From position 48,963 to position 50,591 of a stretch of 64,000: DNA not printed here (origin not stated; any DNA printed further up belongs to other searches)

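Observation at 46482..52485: Gtr-like periplasmic glycosylation module carrying its own FAD oxidase and SDR reductase: possible epimerisation of a lipid-linked sugar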

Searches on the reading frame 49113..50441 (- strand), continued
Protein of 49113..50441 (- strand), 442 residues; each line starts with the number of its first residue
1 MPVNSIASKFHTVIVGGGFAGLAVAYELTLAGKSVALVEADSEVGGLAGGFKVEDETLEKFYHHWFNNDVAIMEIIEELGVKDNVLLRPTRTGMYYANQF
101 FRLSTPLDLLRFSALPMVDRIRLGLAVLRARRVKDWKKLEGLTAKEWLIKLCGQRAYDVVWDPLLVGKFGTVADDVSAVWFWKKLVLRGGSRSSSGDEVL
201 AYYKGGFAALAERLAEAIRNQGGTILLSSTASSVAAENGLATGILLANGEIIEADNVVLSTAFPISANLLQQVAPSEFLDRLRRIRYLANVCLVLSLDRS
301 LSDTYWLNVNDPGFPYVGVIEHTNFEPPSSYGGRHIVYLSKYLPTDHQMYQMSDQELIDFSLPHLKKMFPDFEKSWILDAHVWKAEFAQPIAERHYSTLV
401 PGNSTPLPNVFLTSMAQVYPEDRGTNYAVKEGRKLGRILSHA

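Call 9: find_encoding_contigs(protein=P0078, flank=8000, max_places=2)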
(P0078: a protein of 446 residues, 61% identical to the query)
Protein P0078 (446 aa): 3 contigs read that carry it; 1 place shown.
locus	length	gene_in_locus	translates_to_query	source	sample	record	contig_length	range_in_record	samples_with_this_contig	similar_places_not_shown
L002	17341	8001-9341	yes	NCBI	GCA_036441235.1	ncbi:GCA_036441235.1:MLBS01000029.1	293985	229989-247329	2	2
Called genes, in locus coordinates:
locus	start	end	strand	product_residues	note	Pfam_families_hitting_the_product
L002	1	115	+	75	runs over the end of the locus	PF10604:Polyketide_cyc2 (weak)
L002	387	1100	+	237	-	PF19541:DUF6065 (weak)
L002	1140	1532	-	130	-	-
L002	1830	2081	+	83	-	-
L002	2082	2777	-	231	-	PF01988:VIT1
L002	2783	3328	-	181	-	PF01292:Ni_hydr_CYTB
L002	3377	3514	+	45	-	-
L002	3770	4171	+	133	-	-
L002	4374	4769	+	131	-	PF00067:p450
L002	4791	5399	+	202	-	PF00067:p450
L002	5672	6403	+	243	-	PF05023:Phytochelatin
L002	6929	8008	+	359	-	PF03706:LPG_synthase_TM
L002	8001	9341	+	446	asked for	PF00070:Pyr_redox (faint), PF00890:FAD_binding_2 (faint), PF01266:DAO, PF07992:Pyr_redox_2 (faint), PF12831:FAD_oxidored, PF13450:NAD_binding_8, PF01593:Amino_oxidase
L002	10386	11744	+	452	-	PF09594:GT87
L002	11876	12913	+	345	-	PF00535:Glycos_transf_2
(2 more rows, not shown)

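Call 11: find_encoding_contigs(protein=P0107, flank=8000, max_places=1)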
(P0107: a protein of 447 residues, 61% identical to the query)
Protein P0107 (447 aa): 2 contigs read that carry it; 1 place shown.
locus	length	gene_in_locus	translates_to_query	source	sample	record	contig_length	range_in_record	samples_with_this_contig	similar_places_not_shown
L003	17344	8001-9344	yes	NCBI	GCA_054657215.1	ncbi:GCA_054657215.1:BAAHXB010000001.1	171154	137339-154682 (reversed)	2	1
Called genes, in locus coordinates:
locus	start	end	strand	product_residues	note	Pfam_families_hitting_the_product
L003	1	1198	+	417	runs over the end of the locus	PF08241:Methyltransf_11, PF13649:Methyltransf_25 (weak), PF13847:Methyltransf_31 (weak)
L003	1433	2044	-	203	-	PF01810:LysE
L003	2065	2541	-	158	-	PF04073:tRNA_edit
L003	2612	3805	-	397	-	PF00072:Response_reg, PF07228:SpoIIE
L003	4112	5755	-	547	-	PF00342:PGI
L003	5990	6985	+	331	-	PF13641:Glyco_tranf_2_3, PF00535:Glycos_transf_2, PF10111:Glyco_tranf_2_2 (weak)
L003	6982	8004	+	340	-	PF03706:LPG_synthase_TM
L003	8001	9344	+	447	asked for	PF00070:Pyr_redox (weak), PF00890:FAD_binding_2 (faint), PF01266:DAO, PF07992:Pyr_redox_2 (weak), PF12831:FAD_oxidored (weak), PF13450:NAD_binding_8, PF01593:Amino_oxidase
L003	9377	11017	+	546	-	PF13231:PMT_2 (weak)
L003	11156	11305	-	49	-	-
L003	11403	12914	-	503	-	PF00479:G6PD_N, PF02781:G6PD_C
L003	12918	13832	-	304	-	PF02826:2-Hacid_dh_C (weak), PF03446:NAD_binding_2, PF03807:F420_oxidored, PF00393:6PGD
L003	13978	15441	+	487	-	PF08323:Glyco_transf_5, PF13579:Glyco_trans_4_4 (weak), PF13439:Glyco_transf_4 (weak), PF00534:Glycos_transf_1, PF20706:GT4-conflict, PF13692:Glyco_trans_1_4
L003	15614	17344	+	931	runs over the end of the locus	PF00311:PEPcase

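Call 19: find_related_loci(query=A1, collection=genome_contigs, flank=10000)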
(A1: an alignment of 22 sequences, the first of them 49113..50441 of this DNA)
Query A1 (442 aa) in genome_contigs; peptide patterns used: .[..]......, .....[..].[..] (x = any residue, [..] = any of these).
600 stretches matched a pattern (row limit reached: there are more); 582 encode a relative of the query (tblastn E <= 1e-3); the best 80 are kept; 80 distinct loci.
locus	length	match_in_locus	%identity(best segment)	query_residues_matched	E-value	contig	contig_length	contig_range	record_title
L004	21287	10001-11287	61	11-439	0e+0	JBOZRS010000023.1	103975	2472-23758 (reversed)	MAG: Microvirga sp. isolate Bin11 W5_k97_24505, whole genome shotgun sequence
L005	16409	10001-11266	62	19-440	0e+0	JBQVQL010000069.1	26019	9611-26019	MAG: Phreatobacter sp. isolate CCAP3414PS_2 k141_98939_length_26019_cov_14.9881, whole genome shotgun sequence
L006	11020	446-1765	60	3-440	0e+0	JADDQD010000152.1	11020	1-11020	MAG: Proteobacteria bacterium isolate LB5_4 AB19_LB5_528_length_11026_cov_112, whole genome shotgun sequence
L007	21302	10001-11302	58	8-442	0e+0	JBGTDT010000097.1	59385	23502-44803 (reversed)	MAG: Thermosynechococcaceae cyanobacterium isolate JTS-RE15 k141_7406601, whole genome shotgun sequence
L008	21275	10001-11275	60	11-436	0e+0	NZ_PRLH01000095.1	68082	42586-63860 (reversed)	Cyanothece sp. BG0011 unitig_23, whole genome shotgun sequence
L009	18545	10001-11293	58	11-442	0e+0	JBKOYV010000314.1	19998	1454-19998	MAG: Gemmatimonadota bacterium isolate GB_HAYS_MAG_00051 GB_HAYS_000001211078, whole genome shotgun sequence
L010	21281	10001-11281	60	13-440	1e-180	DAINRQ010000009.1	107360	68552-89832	MAG TPA_asm: Gemmatimonadaceae bacterium isolate CTOTU27634 NODE_17_length_107360_cov_15.273165, whole genome shotgun se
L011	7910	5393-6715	59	2-440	4e-180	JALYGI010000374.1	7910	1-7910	MAG: Pseudomonadota bacterium isolate GDC bin7 SD1469-71_k127_1786572, whole genome shotgun sequence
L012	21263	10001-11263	61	11-432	2e-179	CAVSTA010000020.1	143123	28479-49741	MAG: uncultured Alphaproteobacteria bacterium isolate MFD09603.bin.2.227 genome assembly, contig: contig_47715, whole ge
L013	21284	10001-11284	59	13-440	8e-179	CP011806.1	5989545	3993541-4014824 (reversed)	Acidobacteria bacterium Mor1, partial sequence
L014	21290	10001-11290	60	13-442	3e-178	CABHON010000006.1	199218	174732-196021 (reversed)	MAG: uncultured Legionella sp. isolate Legionella_sp_nbed11b18 genome assembly, contig: NODE_173_length_199218_cov_15.01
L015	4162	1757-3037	57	6-433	0e+0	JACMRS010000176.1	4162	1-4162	MAG: Bacteroidia bacterium isolate LF-bin-98 FL-bin-98-contig-k141_1502366, whole genome shotgun sequence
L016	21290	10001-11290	58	4-436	6e-178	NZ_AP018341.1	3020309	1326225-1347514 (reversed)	Cyanobacterium endosymbiont of Rhopalodia gibberula isolate cyanobacterium endosymbiont of Rhopalodia gibberula isolate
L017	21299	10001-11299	57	3-436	7e-177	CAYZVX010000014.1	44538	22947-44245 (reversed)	MAG TPA_asm: uncultured Acidiferrobacteraceae bacterium isolate SRP290908_co1_131 genome assembly, contig: NODE_906_leng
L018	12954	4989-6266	58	13-439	6e-176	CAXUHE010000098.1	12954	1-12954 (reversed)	MAG TPA_asm: uncultured Enterovirga sp. isolate public_SRR11456913_metawrap_bin.7 genome assembly, contig: public_SRR114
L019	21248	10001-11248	58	14-433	5e-176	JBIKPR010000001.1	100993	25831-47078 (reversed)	MAG: Bacteroidia bacterium isolate ME2015-05-02_3300035682_group6_bin77 Rohwer_bin1030_scaffold_42_c1, whole genome shot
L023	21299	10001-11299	58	9-442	1e-174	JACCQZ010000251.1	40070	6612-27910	MAG: Gemmatimonadales bacterium isolate MGR_bin9 SD2897-2912_k127_3981326, whole genome shotgun sequence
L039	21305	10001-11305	58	7-442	8e-167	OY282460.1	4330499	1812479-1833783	MAG: uncultured Pseudomonadales bacterium genome assembly, chromosome: 1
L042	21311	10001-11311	55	4-440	6e-166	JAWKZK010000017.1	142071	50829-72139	MAG: Halioglobus sp. isolate AC1.154 AC1.154.fa-17, whole genome shotgun sequence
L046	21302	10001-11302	55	1-434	3e-164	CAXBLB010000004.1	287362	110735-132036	MAG TPA_asm: uncultured Halieaceae bacterium isolate ERR2762116_binner12_Refined_124 genome assembly, contig: ERZ3422114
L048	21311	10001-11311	53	5-441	6e-164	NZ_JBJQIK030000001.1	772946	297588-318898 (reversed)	Massilia sp. SM-13 contig-100_0, whole genome shotgun sequence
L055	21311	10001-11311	52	5-441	4e-162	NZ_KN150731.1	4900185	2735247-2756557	Yersinia frederiksenii ATCC 33641 scaffold1, whole genome shotgun sequence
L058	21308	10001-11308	54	4-440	2e-161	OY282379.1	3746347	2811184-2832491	MAG: uncultured Pseudomonadales bacterium genome assembly, chromosome: 1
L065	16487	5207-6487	53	10-436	1e-160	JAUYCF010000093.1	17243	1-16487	MAG: Thiobacillus sp. isolate C20_maxbin.005 C20_k141_478746, whole genome shotgun sequence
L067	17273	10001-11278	54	10-435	1e-160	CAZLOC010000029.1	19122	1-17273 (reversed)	MAG TPA_asm: uncultured Anaerolineaceae bacterium isolate binchicken_co234_131 genome assembly, contig: NODE_1512_length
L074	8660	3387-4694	52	5-440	2e-159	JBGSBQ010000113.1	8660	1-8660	MAG: Sphingomonadaceae bacterium isolate NCIPD_CMAR_MAG_21 k141_682006_length_8660_cov_4.0000, whole genome shotgun sequ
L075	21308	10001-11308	52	6-441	3e-159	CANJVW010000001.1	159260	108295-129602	MAG: Legionellales bacterium isolate RH-23may17-778 genome assembly, contig: RH-23may17-C549, whole genome shotgun seque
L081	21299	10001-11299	51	10-442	2e-157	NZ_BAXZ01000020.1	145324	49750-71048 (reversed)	Paraburkholderia acidipaludis NBRC 101816, whole genome shotgun sequence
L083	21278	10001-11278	56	13-441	4e-157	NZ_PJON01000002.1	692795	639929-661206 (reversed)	Tabrizicola aquatica strain RCRI19 contig2, whole genome shotgun sequence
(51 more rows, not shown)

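Call 25: search_solved_structures(query=A1, max_evalue=0.001)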
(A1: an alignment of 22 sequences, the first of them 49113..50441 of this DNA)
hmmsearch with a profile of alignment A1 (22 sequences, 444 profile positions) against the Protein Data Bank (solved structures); distinct sequences matched with E-value up to 0.001: 192 (the best 60 are shown).
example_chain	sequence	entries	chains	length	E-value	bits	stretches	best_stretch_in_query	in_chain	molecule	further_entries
3ka7_A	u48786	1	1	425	2.9e-14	56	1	203-409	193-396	Oxidoreductase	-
5mog_A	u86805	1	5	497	4.1e-14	55.5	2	6-85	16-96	Phytoene dehydrogenase, chloroplastic/chromoplastic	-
3i6d_A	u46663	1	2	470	1.4e-11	47.1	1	6-366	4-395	Protoporphyrinogen oxidase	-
1i8t_A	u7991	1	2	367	3.9e-10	42.4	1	9-216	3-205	UDP-GALACTOPYRANOSE MUTASE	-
7u6l_A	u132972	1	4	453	1.4e-09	40.6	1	8-70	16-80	Amine oxidase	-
7e7h_A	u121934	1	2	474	1.5e-09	40.4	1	8-70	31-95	Amino_oxidase domain-containing protein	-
1sez_A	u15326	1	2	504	1.7e-09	40.2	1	4-175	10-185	Protoporphyrinogen oxidase, mitochondrial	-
8eej_B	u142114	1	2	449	2e-09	40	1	6-67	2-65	Amine oxidase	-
8eef_A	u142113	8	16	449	2e-09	40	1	6-67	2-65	Amine oxidase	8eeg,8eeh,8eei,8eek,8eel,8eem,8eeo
8een_B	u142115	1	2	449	2e-09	40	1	6-67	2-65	Amine oxidase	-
4rep_A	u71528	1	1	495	5.6e-09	38.6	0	9-46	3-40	Gamma-carotene desaturase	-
2yg6_A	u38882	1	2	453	9.3e-09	37.8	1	7-80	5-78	PUTRESCINE OXIDASE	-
3rha_A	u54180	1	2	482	1.3e-08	37.3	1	4-80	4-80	Putrescine oxidase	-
2bxr_A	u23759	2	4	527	1.7e-08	36.9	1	7-266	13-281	AMINE OXIDASE [FLAVIN-CONTAINING] A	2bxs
2z5y_A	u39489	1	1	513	1.9e-08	36.8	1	8-266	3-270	Amine oxidase [flavin-containing] A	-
2ivd_A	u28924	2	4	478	2.2e-07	33.3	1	5-83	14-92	PROTOPORPHYRINOGEN OXIDASE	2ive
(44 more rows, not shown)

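Call 26: search_protein_families(library=pfam, proteins=[L048:11326-13284:+, L023:7235-8911:+, L074:4717-6627:+, L067:13615-16014:+, L065:6523-8814:+, L006:1821-3539:+, L016:11370-13295:+, L011:4356-5384:+, L039:1270-2292:-, L081:8143-8919:+], max_evalue=0.01)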
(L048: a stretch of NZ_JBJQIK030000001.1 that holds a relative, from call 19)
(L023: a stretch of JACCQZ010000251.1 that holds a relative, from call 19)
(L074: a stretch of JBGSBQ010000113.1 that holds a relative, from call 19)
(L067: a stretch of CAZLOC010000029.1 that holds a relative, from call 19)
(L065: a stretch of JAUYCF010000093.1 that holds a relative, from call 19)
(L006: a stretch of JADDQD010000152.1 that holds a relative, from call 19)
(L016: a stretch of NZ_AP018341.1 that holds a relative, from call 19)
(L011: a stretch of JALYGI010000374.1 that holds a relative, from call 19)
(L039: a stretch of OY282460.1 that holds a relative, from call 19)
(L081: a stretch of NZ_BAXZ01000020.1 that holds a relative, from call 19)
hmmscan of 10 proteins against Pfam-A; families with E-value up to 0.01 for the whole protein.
L048:11326-13284:+ (652 aa): 0 families

L023:7235-8911:+ (558 aa): 0 families

L074:4717-6627:+ (636 aa): 2 families
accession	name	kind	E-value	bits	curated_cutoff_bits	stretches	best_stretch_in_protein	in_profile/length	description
PF22895.2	DUF7024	-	1.4e-05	25.4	24.4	1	516-634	27-142/145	Domain of unknown function (DUF7024)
PF15968.10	RexB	-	0.0039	18.1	27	1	232-348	13-127/139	Membrane-anchored ion channel, Abi component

L067:13615-16014:+ (799 aa): 0 families

L065:6523-8814:+ (763 aa): 0 families

L006:1821-3539:+ (572 aa): 0 families

L016:11370-13295:+ (641 aa): 0 families

L011:4356-5384:+ (342 aa): 1 family
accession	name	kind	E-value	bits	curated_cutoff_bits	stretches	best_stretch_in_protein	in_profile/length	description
PF03706.18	LPG_synthase_TM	-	1.3e-43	150.1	33.4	1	22-319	2-302/302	Lysylphosphatidylglycerol synthase TM region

L039:1270-2292:- (340 aa): 6 families
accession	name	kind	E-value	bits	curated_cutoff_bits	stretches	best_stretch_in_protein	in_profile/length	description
PF16363.11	GDP_Man_Dehyd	-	1.4e-49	169.8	27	1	19-316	1-332/332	GDP-mannose 4,6 dehydratase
PF01370.27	Epimerase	-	2e-46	158.8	20.9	1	18-253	1-240/240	NAD dependent epimerase/dehydratase family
PF07993.18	NAD_binding_4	-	2.9e-09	36.9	20.1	2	79-190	88-209/258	Male sterility protein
PF04321.23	RmlD_sub_bind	-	1.4e-08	34.7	27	1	17-275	2-235/287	RmlD substrate binding domain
PF02719.21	Polysacc_synt_2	-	3.6e-06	26.8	20.2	0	154-276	134-252/293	Polysaccharide biosynthesis protein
PF01073.25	3Beta_HSD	-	6.1e-06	25.9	22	1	19-170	1-158/280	3-beta hydroxysteroid dehydrogenase/isomerase family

L081:8143-8919:+ (258 aa): 2 families
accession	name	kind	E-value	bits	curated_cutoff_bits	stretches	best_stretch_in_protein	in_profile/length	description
PF00483.29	NTP_transferase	-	1.8e-18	67.5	21.2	1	2-205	1-193/245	Nucleotidyl transferase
PF12804.13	NTP_transf_3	-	7.9e-09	36.3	27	1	3-57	1-50/160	MobA-like NTP transferase domain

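Call 29: predict_structure(alignment_id=A1)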
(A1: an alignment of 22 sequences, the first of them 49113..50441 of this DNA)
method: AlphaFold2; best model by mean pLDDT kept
length: 442 residues; sequences in the alignment: 22
mean_pLDDT: 88.8   pTM: 0.89
mean pLDDT of the five models: 88.8, 87.6, 87.5, 87.3, 84.5
residues with pLDDT >= 90: 254; 70-90: 169; 50-70: 11; < 50: 8
segments of 3 or more residues with pLDDT < 50: 1-6
pLDDT, mean of each block of 10 residues (from residue 1): 54 96 97 97 88 81 81 94 89 85 81 89 88 89 94 91 86 89 79 81 90 97 97 96 97 97 95 96 92 94 81 83 86 91 92 95 92 94 91 87 92 68 79 94 84
secondary structure, 60 per line:
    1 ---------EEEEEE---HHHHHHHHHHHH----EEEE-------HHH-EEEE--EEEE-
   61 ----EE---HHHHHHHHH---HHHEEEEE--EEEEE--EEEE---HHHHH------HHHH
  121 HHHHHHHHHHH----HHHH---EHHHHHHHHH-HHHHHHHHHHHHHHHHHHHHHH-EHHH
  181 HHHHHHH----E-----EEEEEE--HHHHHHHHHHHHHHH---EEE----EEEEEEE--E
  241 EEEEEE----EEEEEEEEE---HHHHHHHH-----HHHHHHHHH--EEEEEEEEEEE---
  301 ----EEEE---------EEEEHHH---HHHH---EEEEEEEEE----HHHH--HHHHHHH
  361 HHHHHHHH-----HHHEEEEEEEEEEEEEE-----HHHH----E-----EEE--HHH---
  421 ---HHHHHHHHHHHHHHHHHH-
elements in order: E10-15 H19-30 E35-38 E50-53 E56-59 H70-78 E85-89 E92-96 E99-102 H106-110 H117-131 H136-139 H144-152 H154-175 H178-187 E198-203 H206-220 E224-226 E231-237 E240-246 E251-259 H263-270 H276-284 E287-297 E305-308 E318-321 H328-331 E335-343 H348-351 H354-368 E377-390 H396-399 E410-412 H424-441

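Call 33: fold_search(model_id=the predicted structure, library=pdb)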
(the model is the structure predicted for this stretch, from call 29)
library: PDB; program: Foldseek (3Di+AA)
matches with E <= 10: 1978; with E <= 0.001: 1179
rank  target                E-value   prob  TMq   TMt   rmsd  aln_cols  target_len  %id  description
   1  5mog_A                1.6e-27  1.00  0.80  0.76   4.1       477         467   20  Oryza sativa phytoene desaturase inhibited by norflurazon (released 2017-07-12)
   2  5mog_E                4.4e-27  1.00  0.80  0.76   4.1       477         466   20  Oryza sativa phytoene desaturase inhibited by norflurazon (released 2017-07-12)
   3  5mog_C                7.9e-27  1.00  0.80  0.76   4.2       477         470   20  Oryza sativa phytoene desaturase inhibited by norflurazon (released 2017-07-12)
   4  2ivd_B                1.4e-26  1.00  0.79  0.78   4.9       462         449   17  Structure of protoporphyrinogen oxidase from Myxococcus xanthus with acifluorfen (released 2006-10-17)
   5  9a78_B                1.8e-26  1.00  0.77  0.73   4.8       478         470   15  Integrative model of SYFB-CGOX by crosslinking MS and deep learning (released 2024-09-18)
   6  5mog_B                2.4e-26  1.00  0.80  0.76   4.3       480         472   20  Oryza sativa phytoene desaturase inhibited by norflurazon (released 2017-07-12)
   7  2ive_B                1.1e-25  1.00  0.79  0.78   4.9       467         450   18  Structure of protoporphyrinogen oxidase from Myxococcus xanthus (released 2006-10-17)
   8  2ive_A                2.2e-25  1.00  0.80  0.79   4.8       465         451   17  Structure of protoporphyrinogen oxidase from Myxococcus xanthus (released 2006-10-17)
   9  2ivd_A                4.9e-25  1.00  0.79  0.78   4.8       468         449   16  Structure of protoporphyrinogen oxidase from Myxococcus xanthus with acifluorfen (released 2006-10-17)
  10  3ka7                  1.3e-24  1.00  0.72  0.75   4.6       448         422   20  Crystal Structure of an oxidoreductase from Methanosarcina mazei. Northeast Structural Genomics Consortium target id MaR (released 2009-11-17)
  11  3lov                  1.4e-24  1.00  0.77  0.75   5.0       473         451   17  Crystal structure of Putative protoporphyrinogen oxidase (YP_001813199.1) from Exiguobacterium sp. 255-15 at 2.06 A reso (released 2010-02-23)
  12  3i6d_B                2.4e-23  1.00  0.76  0.80   4.9       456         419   16  Crystal structure of PPO from bacillus subtilis with AF (released 2009-12-08)
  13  3i6d_A                4.5e-23  1.00  0.75  0.80   4.3       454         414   16  Crystal structure of PPO from bacillus subtilis with AF (released 2009-12-08)
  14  6cr0                  4.0e-22  1.00  0.73  0.75   4.6       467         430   15  1.55 A resolution structure of (S)-6-hydroxynicotine oxidase from Shinella HZN7 (released 2018-03-28)
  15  4ivm                  5.7e-22  1.00  0.74  0.71   4.9       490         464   17  Structure of human protoporphyrinogen IX oxidase(R59G) (released 2013-03-06)
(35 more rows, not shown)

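Call 39: find_encoding_contigs(protein=P0005, flank=10000, max_places=1)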
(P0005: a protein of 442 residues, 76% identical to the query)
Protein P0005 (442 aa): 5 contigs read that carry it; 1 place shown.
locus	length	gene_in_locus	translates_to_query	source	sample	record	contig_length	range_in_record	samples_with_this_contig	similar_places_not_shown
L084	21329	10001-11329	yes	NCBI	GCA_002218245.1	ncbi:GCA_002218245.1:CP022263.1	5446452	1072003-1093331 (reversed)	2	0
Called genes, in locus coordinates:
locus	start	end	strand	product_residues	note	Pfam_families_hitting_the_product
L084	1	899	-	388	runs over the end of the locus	PF03721:UDPG_MGDP_dh_N, PF00984:UDPG_MGDP_dh, PF03720:UDPG_MGDP_dh_C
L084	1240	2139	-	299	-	PF01370:Epimerase, PF04321:RmlD_sub_bind, PF16363:GDP_Man_Dehyd (weak)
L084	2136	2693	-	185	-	PF00908:dTDP_sugar_isom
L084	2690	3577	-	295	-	PF00483:NTP_transferase, PF12804:NTP_transf_3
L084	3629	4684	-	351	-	PF01073:3Beta_HSD (weak), PF01370:Epimerase, PF02719:Polysacc_synt_2 (weak), PF04321:RmlD_sub_bind, PF07993:NAD_binding_4 (faint), PF16363:GDP_Man_Dehyd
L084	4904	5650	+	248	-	PF01012:ETF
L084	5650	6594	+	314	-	PF01012:ETF, PF00766:ETF_alpha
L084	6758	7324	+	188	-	PF01370:Epimerase (weak)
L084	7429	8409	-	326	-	PF05598:DUF772, PF01609:DDE_Tnp_1, PF13612:DDE_Tnp_1_3, PF13751:DDE_Tnp_1_6 (weak)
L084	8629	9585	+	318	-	PF00535:Glycos_transf_2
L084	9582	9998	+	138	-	PF04138:GtrA_DPMS_TM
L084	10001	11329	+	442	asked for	PF00070:Pyr_redox (faint), PF00890:FAD_binding_2 (weak), PF01266:DAO, PF07992:Pyr_redox_2 (faint), PF12831:FAD_oxidored, PF13450:NAD_binding_8, PF01593:Amino_oxidase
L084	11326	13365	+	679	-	PF22895:DUF7024 (weak)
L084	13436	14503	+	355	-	-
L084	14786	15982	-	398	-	-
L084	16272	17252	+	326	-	PF05598:DUF772, PF01609:DDE_Tnp_1, PF13612:DDE_Tnp_1_3, PF13751:DDE_Tnp_1_6 (weak)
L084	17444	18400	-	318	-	PF01073:3Beta_HSD, PF01370:Epimerase, PF04321:RmlD_sub_bind, PF13460:NAD_binding_10, PF16363:GDP_Man_Dehyd, PF07993:NAD_binding_4 (weak)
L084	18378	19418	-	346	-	PF01370:Epimerase, PF04321:RmlD_sub_bind, PF16363:GDP_Man_Dehyd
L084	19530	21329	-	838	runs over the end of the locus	PF13439:Glyco_transf_4, PF13579:Glyco_trans_4_4, PF20706:GT4-conflict, PF00534:Glycos_transf_1, PF13692:Glyco_trans_1_4, PF20706:GT4-conflict, PF00534:Glycos_transf_1, PF13692:Glyco_trans_1_4, +1 more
